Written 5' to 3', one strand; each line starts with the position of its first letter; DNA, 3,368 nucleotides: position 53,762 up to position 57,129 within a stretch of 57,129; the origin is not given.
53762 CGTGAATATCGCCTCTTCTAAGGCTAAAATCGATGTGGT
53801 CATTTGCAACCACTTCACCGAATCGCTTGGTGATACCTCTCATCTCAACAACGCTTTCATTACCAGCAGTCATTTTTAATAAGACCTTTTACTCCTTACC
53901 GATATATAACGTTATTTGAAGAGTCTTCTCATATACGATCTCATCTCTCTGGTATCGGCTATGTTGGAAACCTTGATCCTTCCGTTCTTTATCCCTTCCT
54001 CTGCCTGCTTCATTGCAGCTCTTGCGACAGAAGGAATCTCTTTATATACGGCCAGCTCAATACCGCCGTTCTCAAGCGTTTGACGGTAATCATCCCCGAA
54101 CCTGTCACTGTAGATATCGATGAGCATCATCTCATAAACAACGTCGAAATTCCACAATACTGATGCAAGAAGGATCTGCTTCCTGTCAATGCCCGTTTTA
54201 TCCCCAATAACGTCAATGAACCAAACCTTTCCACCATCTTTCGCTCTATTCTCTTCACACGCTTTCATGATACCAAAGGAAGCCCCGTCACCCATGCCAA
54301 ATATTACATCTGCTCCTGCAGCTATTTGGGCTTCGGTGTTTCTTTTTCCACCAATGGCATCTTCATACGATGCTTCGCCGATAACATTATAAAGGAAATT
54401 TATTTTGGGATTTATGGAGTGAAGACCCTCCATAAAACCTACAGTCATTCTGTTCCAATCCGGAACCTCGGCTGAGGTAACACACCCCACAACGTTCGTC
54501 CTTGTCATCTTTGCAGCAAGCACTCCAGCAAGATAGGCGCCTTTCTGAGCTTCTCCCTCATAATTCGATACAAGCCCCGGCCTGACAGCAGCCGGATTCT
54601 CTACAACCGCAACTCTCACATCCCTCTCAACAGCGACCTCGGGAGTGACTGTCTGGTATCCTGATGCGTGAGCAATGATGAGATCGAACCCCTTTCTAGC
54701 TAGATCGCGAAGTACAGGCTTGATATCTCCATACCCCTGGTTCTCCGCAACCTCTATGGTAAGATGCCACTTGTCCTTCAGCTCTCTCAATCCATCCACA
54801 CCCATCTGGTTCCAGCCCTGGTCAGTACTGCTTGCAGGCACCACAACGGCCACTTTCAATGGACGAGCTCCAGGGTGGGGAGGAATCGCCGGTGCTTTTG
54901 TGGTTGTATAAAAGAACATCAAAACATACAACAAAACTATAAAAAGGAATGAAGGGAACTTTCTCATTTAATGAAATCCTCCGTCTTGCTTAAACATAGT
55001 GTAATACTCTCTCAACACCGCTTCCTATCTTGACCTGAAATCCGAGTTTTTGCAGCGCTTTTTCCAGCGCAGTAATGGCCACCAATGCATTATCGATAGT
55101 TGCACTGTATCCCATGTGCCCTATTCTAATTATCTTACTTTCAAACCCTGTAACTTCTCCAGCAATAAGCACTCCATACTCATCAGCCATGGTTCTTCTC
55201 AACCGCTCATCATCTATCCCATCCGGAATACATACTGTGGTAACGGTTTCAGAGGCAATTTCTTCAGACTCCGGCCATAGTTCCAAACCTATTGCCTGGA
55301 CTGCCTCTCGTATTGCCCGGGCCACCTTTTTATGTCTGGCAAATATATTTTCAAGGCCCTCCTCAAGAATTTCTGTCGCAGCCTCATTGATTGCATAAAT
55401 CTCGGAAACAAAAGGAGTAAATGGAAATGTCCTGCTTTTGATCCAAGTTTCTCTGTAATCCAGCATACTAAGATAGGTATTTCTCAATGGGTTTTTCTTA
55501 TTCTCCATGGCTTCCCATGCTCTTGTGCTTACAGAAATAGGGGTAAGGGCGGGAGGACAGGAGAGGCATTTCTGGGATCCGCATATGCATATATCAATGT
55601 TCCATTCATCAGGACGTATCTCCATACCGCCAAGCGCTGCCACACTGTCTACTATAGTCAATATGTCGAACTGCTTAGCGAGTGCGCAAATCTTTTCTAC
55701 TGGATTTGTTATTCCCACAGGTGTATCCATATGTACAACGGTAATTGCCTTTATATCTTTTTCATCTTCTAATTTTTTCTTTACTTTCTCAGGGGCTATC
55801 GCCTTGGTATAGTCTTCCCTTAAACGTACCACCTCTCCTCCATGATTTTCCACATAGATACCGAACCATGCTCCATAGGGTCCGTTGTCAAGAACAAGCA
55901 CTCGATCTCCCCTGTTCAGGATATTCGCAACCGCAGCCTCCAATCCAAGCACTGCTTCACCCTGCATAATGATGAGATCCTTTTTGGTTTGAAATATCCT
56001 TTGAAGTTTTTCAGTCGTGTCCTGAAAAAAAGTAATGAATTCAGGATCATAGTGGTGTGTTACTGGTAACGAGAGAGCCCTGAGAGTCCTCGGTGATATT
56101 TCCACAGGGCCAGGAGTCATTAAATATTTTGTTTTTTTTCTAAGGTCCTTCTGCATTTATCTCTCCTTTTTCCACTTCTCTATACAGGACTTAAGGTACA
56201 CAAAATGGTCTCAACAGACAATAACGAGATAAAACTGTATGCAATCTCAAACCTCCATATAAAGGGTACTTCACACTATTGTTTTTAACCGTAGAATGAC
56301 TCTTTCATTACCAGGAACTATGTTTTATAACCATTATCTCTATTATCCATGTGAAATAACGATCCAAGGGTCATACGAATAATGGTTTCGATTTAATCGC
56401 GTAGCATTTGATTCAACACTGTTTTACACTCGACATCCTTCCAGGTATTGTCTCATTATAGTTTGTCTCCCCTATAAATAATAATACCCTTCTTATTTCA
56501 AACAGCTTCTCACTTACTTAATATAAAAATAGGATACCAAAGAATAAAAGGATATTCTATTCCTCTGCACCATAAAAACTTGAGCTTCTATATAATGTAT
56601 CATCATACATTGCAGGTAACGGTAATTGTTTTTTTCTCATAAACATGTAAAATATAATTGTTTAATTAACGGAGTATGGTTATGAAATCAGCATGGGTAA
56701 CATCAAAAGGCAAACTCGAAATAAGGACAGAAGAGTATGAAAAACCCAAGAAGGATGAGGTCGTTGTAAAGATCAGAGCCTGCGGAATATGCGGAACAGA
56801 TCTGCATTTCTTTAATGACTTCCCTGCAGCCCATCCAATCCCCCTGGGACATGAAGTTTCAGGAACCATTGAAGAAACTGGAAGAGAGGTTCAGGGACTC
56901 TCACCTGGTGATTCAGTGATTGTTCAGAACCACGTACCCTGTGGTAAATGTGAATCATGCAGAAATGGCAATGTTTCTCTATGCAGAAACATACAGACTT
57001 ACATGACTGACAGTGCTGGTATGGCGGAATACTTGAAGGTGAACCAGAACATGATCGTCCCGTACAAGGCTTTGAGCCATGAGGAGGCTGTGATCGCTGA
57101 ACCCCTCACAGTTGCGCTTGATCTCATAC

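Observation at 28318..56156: A 28-kb purine/urate-type catabolic supercluster that keeps the ygfK-ssnA-ygeW markers but has non-canonical membership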

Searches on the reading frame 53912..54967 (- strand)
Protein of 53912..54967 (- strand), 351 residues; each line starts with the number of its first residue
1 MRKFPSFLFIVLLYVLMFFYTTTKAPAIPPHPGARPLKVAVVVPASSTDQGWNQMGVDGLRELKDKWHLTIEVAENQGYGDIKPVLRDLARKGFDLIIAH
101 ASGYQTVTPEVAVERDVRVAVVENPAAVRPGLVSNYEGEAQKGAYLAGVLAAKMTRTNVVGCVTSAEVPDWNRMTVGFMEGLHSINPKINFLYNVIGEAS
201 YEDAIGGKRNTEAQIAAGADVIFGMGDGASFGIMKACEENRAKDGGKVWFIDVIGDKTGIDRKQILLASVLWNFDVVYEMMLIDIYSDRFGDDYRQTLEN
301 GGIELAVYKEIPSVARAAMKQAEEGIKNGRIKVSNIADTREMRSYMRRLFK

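Call 5: search_protein_families(library=ncbifam, proteins=[window:53912-54967:-], max_evalue=0.00001)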
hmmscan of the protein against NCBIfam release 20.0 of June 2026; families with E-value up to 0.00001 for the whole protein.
window:53912-54967:- (351 aa): 1 family
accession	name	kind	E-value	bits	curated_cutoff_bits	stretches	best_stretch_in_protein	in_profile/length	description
NF047927.1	ABC_BMP_B6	equivalog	1.9e-106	355.8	400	1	38-346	4-312/314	putative B6 ABC transporter substrate-binding protein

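Call 28: search_protein_families(library=pfam, proteins=[window:53912-54967:-], max_evalue=0.01)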
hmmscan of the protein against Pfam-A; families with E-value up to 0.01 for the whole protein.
window:53912-54967:- (351 aa): 2 families
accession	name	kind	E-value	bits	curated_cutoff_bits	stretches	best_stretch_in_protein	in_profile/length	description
PF02608.20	Bmp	-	8.5e-36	123.9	24.1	1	38-333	3-297/301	ABC transporter substrate-binding protein PnrA-like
PF13407.12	Peripla_BP_4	-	4.6e-11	43.2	35.1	1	40-250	2-215/258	Periplasmic binding protein domain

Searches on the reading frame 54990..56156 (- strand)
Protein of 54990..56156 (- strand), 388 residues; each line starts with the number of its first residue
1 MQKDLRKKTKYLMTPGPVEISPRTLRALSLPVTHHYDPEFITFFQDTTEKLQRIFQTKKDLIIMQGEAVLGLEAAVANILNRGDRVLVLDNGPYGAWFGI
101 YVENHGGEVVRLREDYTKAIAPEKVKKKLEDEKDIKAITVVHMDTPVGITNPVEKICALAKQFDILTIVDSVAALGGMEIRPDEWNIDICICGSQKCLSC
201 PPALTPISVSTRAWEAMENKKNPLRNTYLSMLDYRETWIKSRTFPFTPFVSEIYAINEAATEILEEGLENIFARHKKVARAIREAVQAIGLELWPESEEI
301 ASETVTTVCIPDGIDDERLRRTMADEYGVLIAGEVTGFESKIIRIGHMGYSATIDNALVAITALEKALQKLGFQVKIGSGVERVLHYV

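Call 5: search_protein_families(library=ncbifam, proteins=[window:54990-56156:-], max_evalue=0.00001)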
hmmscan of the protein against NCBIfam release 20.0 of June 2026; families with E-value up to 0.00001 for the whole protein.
window:54990-56156:- (388 aa): 14 families
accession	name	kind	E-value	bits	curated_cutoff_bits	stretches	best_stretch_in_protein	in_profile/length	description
NF046070.1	PyrdoxPyrvTramin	equivalog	2e-115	385.6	600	1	8-372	4-368/369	pyridoxamine--pyruvate transaminase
NF045640.1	AspGlyoxATaseBhcA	equivalog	2.2e-72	244.1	650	1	12-382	7-378/395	L-aspartate--glyoxylate aminotransferase BhcA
TIGR03301.1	PhnW-AepZ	equivalog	6.1e-49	167.3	360.8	1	11-358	1-348/355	2-aminoethylphosphonate aminotransferase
NF010006.0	PRK13479.1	equivalog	4.2e-41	141.3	296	1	7-371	3-364/369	2-aminoethylphosphonate--pyruvate transaminase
TIGR02326.1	transamin_PhnW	equivalog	3.7e-39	134.9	400.8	1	8-367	2-359/363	2-aminoethylphosphonate--pyruvate transaminase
TIGR01977.1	am_tr_V_EF2568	hypoth_equivalog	7.1e-12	45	377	1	45-209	47-212/376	cysteine desulfurase family protein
NF040779.1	Sec_lyase_SclA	exception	4.6e-09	35.7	525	1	46-330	47-330/378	selenocysteine lyase SclA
TIGR04343.1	egtE_PLP_lyase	equivalog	6.5e-09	35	400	1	85-332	96-332/370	ergothioneine biosynthesis PLP-dependent enzyme EgtE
NF006810.0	PRK09331.1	subfamily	1.7e-08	33.7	301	1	71-201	92-227/397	Sep-tRNA:Cys-tRNA synthetase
TIGR01979.1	sufS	subfamily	1e-07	31.2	475.1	1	103-285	130-310/403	SufS family cysteine desulfurase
TIGR03402.1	FeS_nifS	equivalog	1.4e-07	30.6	530.75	1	101-196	105-198/379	cysteine desulfurase NifS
NF005305.0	PRK06836.1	equivalog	1.2e-06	28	376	1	56-161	95-197/396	pyridoxal phosphate-dependent aminotransferase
TIGR02006.1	IscS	equivalog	3.8e-06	26.2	643.2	1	101-197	111-205/402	IscS subfamily cysteine desulfurase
NF005588.0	PRK07309.1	equivalog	8e-06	25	576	0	49-172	82-207/391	pyridoxal phosphate-dependent aminotransferase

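Call 28: search_protein_families(library=pfam, proteins=[window:54990-56156:-], max_evalue=0.01)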
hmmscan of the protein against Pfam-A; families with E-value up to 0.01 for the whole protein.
window:54990-56156:- (388 aa): 3 families
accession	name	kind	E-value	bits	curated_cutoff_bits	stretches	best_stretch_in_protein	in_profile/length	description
PF00266.25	Aminotran_5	-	1.2e-20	74.3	21.5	1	33-331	34-335/371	Aminotransferase class-V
PF00155.27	Aminotran_1_2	-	2.5e-05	24.1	19.7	1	57-172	64-187/361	Aminotransferase class I and II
PF01053.26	Cys_Met_Meta_PP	-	0.0033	16.5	27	1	56-196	66-198/381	Cys/Met metabolism PLP-dependent enzyme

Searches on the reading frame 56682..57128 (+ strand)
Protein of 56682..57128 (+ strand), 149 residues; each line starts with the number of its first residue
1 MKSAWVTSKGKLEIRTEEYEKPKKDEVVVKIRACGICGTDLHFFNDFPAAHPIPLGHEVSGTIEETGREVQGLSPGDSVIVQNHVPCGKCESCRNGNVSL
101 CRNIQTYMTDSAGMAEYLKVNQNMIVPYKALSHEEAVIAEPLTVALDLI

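Call 75: search_protein_families(library=pfam, proteins=[window:56682-57128:+], max_evalue=0.001)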
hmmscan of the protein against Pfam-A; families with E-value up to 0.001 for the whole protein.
window:56682-57128:+ (149 aa): 1 family
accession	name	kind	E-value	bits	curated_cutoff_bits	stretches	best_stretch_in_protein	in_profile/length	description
PF08240.17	ADH_N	-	1.6e-27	96.2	23.5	1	24-128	2-102/104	Alcohol dehydrogenase GroES-like domain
